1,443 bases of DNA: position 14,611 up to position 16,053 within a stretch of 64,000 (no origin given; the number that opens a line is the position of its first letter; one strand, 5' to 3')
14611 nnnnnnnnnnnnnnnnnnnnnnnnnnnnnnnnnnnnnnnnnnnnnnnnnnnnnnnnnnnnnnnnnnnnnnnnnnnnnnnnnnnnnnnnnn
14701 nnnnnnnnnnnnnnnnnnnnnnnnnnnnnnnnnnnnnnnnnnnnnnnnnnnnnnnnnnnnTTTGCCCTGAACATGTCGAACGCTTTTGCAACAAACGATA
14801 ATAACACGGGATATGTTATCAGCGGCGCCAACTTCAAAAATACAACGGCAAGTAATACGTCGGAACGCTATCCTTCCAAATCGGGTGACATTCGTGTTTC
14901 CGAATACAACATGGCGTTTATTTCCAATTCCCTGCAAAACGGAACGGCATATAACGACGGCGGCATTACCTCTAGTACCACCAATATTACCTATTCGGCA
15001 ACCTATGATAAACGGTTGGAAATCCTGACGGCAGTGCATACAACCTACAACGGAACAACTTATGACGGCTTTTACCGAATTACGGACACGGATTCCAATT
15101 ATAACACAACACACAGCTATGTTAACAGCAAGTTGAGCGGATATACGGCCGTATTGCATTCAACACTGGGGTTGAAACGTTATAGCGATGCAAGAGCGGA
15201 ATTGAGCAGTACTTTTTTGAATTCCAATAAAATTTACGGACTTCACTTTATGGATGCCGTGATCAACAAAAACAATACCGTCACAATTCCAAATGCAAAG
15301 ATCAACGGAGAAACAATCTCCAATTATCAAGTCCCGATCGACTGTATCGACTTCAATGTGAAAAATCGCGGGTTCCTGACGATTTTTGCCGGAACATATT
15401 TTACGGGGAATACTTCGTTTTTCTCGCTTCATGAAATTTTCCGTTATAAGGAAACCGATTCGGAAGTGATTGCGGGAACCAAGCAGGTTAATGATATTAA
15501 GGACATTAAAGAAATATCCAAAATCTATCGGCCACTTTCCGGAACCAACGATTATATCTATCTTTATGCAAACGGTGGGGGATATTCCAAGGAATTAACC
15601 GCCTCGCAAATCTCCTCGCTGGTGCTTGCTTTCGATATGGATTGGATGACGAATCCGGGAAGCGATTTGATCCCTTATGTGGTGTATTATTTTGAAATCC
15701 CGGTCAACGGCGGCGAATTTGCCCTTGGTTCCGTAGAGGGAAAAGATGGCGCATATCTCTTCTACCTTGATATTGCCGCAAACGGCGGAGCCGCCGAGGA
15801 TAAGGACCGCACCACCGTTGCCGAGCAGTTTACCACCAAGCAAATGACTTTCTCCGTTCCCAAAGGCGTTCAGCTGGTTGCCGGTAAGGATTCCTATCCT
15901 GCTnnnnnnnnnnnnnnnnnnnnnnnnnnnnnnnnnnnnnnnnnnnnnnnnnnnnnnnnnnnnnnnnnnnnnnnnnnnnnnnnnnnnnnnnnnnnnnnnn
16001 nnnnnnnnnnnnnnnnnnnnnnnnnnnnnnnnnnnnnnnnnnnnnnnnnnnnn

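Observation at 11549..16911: c-di-GMP-I riboswitch driving an uncharacterised two-gene secreted-protein cassette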

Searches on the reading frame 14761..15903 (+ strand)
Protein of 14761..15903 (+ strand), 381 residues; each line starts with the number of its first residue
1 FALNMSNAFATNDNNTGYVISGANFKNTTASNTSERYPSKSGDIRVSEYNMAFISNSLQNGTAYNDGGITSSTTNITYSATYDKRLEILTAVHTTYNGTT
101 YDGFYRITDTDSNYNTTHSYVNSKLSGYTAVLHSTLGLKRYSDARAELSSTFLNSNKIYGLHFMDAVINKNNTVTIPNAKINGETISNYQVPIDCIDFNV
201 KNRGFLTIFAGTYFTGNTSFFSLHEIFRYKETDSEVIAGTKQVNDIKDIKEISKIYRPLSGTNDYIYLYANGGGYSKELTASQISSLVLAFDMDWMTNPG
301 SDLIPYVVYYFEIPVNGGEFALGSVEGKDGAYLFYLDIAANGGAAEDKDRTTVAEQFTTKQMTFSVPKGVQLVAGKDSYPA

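Call 86: search_protein_families(library=pfam, alignment_id=A13, max_evalue=1)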
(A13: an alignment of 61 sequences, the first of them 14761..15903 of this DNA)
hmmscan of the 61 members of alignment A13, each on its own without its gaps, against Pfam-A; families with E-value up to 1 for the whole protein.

A. member 1, window:14761-15903:+ (381 aa): 0 families

B. families by the number of members that match (of 61 scanned): 25 families
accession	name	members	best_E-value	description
PF09346.15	SMI1_KNR4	2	0.015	SMI1 / KNR4 family (SUKH-1)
PF12494.13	DUF3695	2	0.1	Protein of unknown function (DUF3695)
PF09570.16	RE_SinI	1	0.023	SinI restriction endonuclease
PF14252.11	DUF4347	1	0.037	Domain of unknown function (DUF4347)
PF24612.2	Ig_TgrO1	1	0.043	TgrO1-like, immunoglobulin-like domain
PF02122.21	Peptidase_S39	1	0.055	Peptidase S39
PF11514.14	DUF3219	1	0.056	Protein of unknown function (DUF3219)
PF18507.7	WW_1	1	0.064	WW domain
PF14109.11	GldH_lipo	1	0.068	GldH lipoprotein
PF18657.6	YDG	1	0.077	YDG domain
PF09603.15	Fib_succ_major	1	0.08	Fibrobacter succinogenes major domain (Fib_succ_major)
PF12698.13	ABC2_membrane_3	1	0.099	ABC-2 family transporter protein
PF25302.1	NADase_transloc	1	0.11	NAD glycohydrolase translocation F5/8 type C domain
PF21895.1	MTHFR_C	1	0.11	MTHFR, SAM-binding regulatory domain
PF01787.22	Ilar_coat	1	0.14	Ilarvirus coat protein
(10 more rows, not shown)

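Call 88: search_solved_structures(query=A13, max_evalue=10, show_alignments=1)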
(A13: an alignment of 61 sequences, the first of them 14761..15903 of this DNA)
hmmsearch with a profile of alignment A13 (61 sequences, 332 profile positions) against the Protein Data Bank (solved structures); distinct sequences matched with E-value up to 10: 3.
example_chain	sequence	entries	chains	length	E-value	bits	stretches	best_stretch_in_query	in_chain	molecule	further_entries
9h4n_G2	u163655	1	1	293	0.017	17.7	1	260-298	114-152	Large ribosomal subunit protein uL18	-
6swa_D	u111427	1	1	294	0.017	17.7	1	260-298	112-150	60S ribosomal protein L5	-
7cpu_LD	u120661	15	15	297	0.018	17.7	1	260-298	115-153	60S ribosomal protein L5 | Large ribosomal subunit protein uL18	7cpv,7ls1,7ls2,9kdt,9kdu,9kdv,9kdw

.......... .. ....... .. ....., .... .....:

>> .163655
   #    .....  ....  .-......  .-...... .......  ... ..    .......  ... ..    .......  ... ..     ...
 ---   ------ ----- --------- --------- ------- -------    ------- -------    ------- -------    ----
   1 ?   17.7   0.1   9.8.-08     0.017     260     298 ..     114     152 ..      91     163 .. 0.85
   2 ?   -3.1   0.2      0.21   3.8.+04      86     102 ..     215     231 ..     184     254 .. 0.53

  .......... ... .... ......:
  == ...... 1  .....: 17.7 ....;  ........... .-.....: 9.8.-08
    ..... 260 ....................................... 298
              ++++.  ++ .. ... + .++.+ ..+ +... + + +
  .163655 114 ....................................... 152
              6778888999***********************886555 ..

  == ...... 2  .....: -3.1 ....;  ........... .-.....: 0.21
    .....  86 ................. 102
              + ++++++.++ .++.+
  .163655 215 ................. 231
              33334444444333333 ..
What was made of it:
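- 14761..15903 (+): ORF2 conserved C-proximal domain (residues 700-1080) with near-invariant NTGY, GDIRVS, YGLHFM, IDF, FFSLH, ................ and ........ motifs. No meaningful PDB sequence hit (call 88).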
